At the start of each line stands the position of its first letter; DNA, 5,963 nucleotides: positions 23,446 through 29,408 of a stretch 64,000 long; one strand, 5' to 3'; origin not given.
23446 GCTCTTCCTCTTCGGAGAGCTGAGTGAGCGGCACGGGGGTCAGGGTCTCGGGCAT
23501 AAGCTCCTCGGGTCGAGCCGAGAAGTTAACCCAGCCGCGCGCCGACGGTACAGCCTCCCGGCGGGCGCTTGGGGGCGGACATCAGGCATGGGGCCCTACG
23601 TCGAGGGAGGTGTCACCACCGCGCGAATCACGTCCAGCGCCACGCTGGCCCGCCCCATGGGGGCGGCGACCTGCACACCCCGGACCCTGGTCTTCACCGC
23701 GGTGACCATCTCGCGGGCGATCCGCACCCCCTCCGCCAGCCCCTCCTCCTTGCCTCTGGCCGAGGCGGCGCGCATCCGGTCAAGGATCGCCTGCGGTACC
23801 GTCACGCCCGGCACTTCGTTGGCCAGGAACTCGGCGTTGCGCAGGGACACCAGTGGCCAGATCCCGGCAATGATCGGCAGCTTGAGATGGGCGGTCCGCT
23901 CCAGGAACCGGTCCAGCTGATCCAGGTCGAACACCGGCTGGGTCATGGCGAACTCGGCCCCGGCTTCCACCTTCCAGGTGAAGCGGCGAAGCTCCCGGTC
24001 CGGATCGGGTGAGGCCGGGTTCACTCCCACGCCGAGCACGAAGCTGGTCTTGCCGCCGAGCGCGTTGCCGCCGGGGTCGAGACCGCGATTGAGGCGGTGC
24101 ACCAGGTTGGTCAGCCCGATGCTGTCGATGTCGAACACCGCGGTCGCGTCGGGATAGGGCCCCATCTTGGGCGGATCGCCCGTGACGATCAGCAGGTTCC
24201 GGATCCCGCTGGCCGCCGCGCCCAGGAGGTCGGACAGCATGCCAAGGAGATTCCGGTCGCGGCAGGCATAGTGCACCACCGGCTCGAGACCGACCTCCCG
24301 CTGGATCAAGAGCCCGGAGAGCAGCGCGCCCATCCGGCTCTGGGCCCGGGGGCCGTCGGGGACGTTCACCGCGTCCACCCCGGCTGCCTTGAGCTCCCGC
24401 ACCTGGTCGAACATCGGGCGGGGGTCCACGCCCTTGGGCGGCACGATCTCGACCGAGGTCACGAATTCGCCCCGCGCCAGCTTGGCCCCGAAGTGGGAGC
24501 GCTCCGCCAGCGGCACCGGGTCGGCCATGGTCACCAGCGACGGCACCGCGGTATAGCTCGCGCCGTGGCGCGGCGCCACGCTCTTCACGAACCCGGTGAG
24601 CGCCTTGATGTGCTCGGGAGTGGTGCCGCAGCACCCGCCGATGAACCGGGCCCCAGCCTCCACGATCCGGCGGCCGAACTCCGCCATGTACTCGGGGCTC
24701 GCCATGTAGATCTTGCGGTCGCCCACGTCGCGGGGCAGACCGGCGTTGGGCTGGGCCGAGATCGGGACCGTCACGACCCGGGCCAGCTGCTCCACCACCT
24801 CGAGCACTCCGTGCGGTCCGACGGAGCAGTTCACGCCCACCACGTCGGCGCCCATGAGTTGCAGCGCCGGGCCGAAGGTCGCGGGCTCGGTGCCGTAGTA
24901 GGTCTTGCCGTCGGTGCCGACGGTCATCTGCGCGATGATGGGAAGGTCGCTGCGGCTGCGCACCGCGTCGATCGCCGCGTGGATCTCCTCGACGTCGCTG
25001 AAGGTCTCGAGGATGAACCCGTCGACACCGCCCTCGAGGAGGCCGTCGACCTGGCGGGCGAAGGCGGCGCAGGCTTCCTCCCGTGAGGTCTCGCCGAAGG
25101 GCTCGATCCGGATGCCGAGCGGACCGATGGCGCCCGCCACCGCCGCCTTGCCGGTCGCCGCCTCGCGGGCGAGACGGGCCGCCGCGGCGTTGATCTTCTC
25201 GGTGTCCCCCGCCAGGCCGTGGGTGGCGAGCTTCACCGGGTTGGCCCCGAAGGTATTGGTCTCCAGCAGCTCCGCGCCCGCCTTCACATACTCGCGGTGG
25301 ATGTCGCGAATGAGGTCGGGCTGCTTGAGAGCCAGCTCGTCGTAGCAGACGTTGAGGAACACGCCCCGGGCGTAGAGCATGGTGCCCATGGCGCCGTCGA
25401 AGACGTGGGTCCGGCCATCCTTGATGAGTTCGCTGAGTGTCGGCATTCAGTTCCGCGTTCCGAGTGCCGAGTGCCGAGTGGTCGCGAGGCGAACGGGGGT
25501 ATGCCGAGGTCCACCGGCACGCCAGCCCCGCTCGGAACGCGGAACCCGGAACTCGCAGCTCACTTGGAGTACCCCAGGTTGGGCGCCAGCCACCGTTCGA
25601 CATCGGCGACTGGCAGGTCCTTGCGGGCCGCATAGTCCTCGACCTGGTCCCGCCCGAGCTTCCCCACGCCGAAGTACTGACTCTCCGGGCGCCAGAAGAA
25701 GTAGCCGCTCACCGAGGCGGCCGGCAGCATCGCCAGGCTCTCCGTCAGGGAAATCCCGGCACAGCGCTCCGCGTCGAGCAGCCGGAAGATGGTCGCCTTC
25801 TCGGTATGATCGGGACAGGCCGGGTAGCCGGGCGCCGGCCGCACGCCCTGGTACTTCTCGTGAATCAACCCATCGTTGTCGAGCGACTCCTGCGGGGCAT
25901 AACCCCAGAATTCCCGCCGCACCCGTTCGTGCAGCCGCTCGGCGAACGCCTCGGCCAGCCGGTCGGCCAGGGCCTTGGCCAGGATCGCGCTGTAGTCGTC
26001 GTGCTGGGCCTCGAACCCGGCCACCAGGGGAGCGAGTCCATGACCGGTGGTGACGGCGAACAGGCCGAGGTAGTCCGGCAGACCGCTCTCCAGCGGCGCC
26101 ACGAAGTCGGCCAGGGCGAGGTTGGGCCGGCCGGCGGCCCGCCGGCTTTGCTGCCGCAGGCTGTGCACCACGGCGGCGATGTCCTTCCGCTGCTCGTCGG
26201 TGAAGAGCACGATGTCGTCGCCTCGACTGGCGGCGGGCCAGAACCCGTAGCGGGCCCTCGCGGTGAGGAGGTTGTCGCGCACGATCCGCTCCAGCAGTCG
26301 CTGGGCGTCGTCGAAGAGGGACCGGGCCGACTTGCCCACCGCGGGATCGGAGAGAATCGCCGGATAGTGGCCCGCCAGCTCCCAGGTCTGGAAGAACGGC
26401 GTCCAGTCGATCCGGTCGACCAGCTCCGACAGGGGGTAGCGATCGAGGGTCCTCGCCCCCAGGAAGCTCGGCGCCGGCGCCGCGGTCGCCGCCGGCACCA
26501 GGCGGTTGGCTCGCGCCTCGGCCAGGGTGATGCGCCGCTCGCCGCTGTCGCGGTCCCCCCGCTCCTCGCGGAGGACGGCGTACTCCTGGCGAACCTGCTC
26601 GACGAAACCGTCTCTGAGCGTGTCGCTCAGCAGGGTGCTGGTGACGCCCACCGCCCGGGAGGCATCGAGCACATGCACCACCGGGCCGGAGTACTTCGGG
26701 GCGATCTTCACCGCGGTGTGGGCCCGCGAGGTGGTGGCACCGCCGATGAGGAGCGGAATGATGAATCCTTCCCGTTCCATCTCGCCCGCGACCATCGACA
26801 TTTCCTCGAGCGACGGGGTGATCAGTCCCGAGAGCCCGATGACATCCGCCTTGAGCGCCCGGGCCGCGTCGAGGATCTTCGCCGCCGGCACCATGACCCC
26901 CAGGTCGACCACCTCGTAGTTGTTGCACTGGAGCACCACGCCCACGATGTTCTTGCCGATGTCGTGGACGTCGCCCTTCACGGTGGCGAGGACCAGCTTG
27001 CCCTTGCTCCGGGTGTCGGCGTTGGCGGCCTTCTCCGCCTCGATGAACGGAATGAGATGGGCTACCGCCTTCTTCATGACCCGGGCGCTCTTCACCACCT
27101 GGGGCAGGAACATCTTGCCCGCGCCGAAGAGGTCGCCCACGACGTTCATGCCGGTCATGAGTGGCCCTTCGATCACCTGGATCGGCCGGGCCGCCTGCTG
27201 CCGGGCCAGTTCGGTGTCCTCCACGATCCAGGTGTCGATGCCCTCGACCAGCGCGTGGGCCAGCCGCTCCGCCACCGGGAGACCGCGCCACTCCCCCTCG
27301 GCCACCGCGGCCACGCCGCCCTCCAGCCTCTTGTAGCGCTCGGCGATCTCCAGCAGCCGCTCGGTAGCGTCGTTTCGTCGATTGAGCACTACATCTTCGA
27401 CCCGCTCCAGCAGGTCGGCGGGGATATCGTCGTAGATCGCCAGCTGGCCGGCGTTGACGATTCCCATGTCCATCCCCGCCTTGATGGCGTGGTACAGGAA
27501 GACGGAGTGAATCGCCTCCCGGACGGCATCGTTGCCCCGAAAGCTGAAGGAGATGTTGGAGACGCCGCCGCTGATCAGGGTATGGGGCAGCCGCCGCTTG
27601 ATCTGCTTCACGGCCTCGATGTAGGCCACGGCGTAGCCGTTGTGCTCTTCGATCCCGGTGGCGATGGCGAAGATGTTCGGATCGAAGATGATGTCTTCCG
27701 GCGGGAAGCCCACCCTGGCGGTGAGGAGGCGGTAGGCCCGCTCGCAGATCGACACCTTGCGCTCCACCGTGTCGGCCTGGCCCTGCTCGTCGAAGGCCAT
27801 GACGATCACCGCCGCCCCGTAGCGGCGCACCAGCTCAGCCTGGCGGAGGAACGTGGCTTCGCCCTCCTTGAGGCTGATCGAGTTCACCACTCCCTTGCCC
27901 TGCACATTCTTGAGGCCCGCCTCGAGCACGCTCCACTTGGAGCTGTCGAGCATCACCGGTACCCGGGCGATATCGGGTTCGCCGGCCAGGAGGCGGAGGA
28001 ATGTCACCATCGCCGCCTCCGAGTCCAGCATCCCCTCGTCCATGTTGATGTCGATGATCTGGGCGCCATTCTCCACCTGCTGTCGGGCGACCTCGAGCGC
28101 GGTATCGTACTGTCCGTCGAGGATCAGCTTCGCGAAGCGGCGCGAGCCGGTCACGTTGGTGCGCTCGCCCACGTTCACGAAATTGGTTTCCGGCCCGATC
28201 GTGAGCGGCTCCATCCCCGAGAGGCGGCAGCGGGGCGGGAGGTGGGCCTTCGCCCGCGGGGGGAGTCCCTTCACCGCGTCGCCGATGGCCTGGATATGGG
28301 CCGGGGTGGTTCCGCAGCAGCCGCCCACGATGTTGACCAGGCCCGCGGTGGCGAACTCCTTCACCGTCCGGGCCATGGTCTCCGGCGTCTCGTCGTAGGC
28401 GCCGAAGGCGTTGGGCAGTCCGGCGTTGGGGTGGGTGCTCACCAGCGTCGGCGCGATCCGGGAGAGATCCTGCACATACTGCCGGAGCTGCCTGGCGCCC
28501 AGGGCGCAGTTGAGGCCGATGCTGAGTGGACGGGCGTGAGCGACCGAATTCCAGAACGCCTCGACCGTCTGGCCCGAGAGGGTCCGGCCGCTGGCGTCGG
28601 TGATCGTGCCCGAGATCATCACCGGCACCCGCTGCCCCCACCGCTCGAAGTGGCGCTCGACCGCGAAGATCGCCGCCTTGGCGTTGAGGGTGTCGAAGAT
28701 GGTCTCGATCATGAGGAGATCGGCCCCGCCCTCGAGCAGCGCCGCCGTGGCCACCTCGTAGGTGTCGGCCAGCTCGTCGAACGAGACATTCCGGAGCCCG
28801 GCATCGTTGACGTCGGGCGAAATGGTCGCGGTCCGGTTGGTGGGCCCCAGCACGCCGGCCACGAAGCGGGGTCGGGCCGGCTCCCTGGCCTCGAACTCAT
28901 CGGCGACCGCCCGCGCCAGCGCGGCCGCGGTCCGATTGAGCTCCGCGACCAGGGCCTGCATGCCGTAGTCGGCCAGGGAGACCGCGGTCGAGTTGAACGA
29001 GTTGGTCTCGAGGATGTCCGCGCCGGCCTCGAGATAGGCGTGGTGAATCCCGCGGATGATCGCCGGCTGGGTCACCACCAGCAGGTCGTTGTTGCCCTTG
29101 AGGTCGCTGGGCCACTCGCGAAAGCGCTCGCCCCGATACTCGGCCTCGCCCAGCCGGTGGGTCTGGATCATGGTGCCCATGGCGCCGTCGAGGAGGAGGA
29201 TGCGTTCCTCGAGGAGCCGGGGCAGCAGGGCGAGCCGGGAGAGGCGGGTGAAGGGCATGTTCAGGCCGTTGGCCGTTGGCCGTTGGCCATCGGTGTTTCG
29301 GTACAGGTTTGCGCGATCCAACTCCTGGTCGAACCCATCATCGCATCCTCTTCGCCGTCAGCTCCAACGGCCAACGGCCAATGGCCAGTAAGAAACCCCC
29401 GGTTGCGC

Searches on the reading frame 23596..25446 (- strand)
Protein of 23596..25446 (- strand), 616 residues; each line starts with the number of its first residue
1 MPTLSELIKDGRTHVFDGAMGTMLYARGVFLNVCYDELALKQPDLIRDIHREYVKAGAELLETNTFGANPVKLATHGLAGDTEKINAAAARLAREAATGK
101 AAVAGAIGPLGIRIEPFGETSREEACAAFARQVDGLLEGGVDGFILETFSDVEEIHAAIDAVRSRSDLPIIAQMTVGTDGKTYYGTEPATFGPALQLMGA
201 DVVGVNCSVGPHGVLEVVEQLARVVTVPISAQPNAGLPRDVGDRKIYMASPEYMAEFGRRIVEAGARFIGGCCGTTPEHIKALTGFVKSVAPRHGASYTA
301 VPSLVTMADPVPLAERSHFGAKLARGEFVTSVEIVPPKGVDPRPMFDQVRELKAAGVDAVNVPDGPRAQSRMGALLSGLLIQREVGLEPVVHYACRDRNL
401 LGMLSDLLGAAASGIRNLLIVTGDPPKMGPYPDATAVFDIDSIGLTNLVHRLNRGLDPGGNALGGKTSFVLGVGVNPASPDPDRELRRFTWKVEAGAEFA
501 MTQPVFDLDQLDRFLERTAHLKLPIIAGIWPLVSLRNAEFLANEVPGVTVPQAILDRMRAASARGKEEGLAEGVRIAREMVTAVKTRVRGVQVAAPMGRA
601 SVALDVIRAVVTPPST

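Call 69: search_protein_families(library=pfam, proteins=[window:23596-25446:-])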
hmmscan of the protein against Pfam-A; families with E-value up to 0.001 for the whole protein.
window:23596-25446:- (616 aa): 2 families
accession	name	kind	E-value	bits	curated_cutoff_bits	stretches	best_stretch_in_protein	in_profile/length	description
PF02574.22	S-methyl_trans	-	1.4e-72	245.4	22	1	15-284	2-280/283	Homocysteine S-methyltransferase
PF02219.23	MTHFR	-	1.1e-32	114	24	1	322-584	5-260/287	Methylenetetrahydrofolate reductase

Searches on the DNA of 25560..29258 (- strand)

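Call 44: search_rna_families(sources=[L081, L082, L083, L084, L085, L086], threshold=gathering)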
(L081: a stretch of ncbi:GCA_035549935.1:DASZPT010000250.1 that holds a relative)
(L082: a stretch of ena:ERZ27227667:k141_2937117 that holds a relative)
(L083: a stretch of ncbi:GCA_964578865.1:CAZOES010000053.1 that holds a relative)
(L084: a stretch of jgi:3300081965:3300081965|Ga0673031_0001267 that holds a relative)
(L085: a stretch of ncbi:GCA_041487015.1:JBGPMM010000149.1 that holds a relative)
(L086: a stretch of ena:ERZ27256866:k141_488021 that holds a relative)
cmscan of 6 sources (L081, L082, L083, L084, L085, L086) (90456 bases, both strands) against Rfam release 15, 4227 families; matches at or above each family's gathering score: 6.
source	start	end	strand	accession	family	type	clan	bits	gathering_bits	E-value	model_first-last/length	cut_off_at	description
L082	9746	9819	+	RF00521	SAM_alpha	Cis-reg; riboswitch;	-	45.7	36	6.2e-07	1-79/79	no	Alpha-proteobacteria SAM riboswitch aptamer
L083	9884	9957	+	RF00521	SAM_alpha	Cis-reg; riboswitch;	-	45.4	36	7.5e-07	1-79/79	no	Alpha-proteobacteria SAM riboswitch aptamer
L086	995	1068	+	RF00521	SAM_alpha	Cis-reg; riboswitch;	-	44.7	36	1.2e-06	1-79/79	no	Alpha-proteobacteria SAM riboswitch aptamer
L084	4729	4802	+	RF00521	SAM_alpha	Cis-reg; riboswitch;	-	44.1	36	1.7e-06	1-79/79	no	Alpha-proteobacteria SAM riboswitch aptamer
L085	3911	3984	+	RF00521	SAM_alpha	Cis-reg; riboswitch;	-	42.9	36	3.6e-06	1-79/79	no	Alpha-proteobacteria SAM riboswitch aptamer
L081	9809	9882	+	RF00521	SAM_alpha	Cis-reg; riboswitch;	-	40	36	2.2e-05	1-79/79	no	Alpha-proteobacteria SAM riboswitch aptamer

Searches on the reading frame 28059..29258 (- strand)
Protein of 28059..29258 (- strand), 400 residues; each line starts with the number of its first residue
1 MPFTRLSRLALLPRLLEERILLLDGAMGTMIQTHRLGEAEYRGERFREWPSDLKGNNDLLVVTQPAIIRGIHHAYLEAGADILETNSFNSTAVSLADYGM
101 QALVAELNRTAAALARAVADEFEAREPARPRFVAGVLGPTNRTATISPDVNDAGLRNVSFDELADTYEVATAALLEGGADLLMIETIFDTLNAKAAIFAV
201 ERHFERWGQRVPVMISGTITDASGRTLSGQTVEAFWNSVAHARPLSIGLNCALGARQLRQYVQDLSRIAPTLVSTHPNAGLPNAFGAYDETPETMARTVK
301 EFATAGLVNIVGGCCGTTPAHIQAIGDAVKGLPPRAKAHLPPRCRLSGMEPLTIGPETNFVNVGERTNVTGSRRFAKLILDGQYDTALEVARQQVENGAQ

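Call 14: find_related_loci(query=window:28059-29258:-, collection=genome_contigs, flank=10000)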
Query window:28059-29258:- (400 aa) in genome_contigs; peptide patterns used: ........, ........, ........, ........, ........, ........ (x = any residue, [..] = any of these).
599 stretches matched a pattern (row limit reached: there are more); 596 encode a relative of the query (tblastn E <= 1e-3); the best 80 are kept; 80 distinct loci.
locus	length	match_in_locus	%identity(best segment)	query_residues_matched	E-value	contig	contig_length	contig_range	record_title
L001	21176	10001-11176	81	9-400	0e+0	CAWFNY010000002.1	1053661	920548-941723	MAG: uncultured Gemmatimonadales bacterium isolate MFD05942.bin.1.314 genome assembly, contig: contig_20318, whole genom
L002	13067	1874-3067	75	1-400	0e+0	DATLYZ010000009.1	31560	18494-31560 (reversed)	MAG TPA_asm: Gemmatimonadales bacterium isolate SMAG_U13285 k141_318852, whole genome shotgun sequence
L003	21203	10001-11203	73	2-400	0e+0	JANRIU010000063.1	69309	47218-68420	MAG: Gemmatimonadales bacterium isolate bins.27 k141_2623123, whole genome shotgun sequence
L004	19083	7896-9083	74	5-400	0e+0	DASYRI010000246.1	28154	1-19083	MAG TPA_asm: Gemmatimonadales bacterium isolate SMAG_U4507 k141_2070933, whole genome shotgun sequence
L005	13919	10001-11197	71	2-400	0e+0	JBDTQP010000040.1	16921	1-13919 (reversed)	MAG: Gemmatimonadota bacterium isolate cluster3_bin.224 NODE_12767_length_16921_cov_8.227203, whole genome shotgun seque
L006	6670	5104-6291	69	5-400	0e+0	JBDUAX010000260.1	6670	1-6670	MAG: Gemmatimonadaceae bacterium isolate cluster4_bin.200 NODE_39596_length_6670_cov_5.938473, whole genome shotgun sequ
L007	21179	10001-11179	68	8-400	0e+0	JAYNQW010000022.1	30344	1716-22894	MAG: Rhodospirillaceae bacterium isolate 139539_COM_concoct_bins.tsv.212 NODE_1711_length_30344_cov_7.533626, whole geno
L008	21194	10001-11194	68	4-400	0e+0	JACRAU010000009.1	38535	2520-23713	MAG: Betaproteobacteria bacterium isolate NC_groundwater_1602_Pr3_B-0.1um_64_42 SR-2_scaffold_141_1225608, whole genome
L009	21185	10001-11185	67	5-400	0e+0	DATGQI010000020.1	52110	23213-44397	MAG TPA_asm: Woeseiaceae bacterium isolate SMAG_U10419 k141_4469339, whole genome shotgun sequence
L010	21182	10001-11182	67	7-400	0e+0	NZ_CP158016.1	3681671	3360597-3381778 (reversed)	Pseudaeromonas sp. ZJS20 chromosome, complete genome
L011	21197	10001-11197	68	1-400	0e+0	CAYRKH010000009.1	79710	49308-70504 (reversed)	MAG TPA_asm: uncultured Woeseiaceae bacterium isolate SRP263527_co1_191 genome assembly, contig: NODE_181_length_79710_c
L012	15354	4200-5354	68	16-400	1e-180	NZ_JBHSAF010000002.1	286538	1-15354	Pseudaeromonas sharmana strain CCUG 54939 platanus_K_17_124_2, whole genome shotgun sequence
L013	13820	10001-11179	68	8-400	1e-179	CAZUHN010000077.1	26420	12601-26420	MAG TPA_asm: uncultured Nitrospinaceae bacterium isolate SRP260945_co2_144 genome assembly, contig: k141_4162022, whole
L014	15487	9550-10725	69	7-400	1e-178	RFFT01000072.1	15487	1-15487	MAG: Zetaproteobacteria bacterium isolate J005 k99_659719, whole genome shotgun sequence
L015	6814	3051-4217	67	12-400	4e-179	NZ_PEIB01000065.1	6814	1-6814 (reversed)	Veronia nyctiphanis strain CAIM 600 CAIM600T_65, whole genome shotgun sequence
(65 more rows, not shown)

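Call 50: find_related_loci(query=window:28059-29258:-, collection=metagenome_contigs, flank=4000)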
Query window:28059-29258:- (400 aa) in metagenome_contigs; peptide patterns used: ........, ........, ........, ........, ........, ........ (x = any residue, [..] = any of these).
600 stretches matched a pattern (row limit reached: there are more); 594 encode a relative of the query (tblastn E <= 1e-3); the best 80 are kept; 80 distinct loci.
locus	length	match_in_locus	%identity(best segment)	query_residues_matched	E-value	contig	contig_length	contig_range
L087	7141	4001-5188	72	5-400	0e+0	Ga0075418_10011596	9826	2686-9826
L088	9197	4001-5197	76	1-400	0e+0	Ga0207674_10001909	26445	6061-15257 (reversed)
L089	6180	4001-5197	69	2-400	0e+0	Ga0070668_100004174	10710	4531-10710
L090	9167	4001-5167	68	12-400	0e+0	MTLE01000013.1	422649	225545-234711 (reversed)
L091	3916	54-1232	67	8-400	0e+0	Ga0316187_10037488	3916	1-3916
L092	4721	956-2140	70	8-400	0e+0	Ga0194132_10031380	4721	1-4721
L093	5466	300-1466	68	12-400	0e+0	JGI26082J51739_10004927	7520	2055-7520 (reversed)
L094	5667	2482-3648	68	12-400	0e+0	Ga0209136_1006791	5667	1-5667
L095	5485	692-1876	67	5-400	0e+0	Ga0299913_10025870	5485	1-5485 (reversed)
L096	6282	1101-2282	66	5-399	3e-180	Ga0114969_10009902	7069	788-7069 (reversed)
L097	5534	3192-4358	67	12-400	0e+0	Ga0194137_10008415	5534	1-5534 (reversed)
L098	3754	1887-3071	67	5-400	0e+0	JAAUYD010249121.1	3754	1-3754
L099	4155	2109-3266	66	15-400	0e+0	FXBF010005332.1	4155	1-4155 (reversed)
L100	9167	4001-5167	66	12-400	2e-178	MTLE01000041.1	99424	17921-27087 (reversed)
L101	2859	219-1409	69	3-400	0e+0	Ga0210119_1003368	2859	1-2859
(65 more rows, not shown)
